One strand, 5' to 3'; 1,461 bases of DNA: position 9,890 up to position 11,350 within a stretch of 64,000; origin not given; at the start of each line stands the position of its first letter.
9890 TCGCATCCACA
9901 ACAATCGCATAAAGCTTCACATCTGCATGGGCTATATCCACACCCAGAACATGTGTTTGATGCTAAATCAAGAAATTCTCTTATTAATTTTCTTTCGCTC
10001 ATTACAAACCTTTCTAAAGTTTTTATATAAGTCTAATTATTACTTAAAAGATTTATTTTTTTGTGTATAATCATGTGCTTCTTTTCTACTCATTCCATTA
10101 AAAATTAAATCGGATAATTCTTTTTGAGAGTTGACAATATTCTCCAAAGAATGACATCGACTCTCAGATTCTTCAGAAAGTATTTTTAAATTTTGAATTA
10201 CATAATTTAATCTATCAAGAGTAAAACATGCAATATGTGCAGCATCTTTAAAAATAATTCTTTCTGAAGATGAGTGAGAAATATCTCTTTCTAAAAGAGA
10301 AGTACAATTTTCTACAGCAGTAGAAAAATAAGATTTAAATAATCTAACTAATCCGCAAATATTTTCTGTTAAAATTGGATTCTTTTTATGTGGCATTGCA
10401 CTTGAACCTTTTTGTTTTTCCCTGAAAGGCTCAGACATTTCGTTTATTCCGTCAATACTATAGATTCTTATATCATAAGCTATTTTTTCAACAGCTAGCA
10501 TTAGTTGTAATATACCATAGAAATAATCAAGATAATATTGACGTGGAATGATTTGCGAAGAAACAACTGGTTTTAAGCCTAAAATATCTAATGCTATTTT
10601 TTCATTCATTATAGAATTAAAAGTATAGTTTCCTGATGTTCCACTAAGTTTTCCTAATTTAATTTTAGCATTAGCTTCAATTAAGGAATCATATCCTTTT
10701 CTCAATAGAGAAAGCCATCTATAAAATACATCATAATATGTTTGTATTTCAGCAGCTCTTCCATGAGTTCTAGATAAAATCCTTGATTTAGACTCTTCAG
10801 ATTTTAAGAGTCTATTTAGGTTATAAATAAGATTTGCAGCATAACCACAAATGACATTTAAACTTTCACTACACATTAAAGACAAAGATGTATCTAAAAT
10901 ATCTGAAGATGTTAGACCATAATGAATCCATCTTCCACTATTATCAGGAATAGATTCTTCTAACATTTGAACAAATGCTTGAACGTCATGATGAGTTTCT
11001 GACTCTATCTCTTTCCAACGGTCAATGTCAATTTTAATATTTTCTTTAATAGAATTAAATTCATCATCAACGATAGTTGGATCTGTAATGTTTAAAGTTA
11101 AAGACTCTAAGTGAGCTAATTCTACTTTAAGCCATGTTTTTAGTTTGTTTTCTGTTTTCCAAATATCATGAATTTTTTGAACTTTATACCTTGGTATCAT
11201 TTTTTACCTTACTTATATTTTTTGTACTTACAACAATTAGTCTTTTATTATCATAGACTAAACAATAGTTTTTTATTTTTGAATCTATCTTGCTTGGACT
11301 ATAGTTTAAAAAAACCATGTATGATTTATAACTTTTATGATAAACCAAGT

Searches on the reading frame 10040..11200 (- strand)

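Call 16: search_protein_families(library=pfam, max_evalue=0.001, proteins=[window:10040-11200:-])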
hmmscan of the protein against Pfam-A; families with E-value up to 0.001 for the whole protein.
window:10040-11200:- (386 aa): 1 family
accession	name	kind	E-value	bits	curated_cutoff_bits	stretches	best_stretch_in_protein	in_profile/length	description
PF00206.25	Lyase_1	-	1.1e-30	107.6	27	1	24-283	35-305/312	Lyase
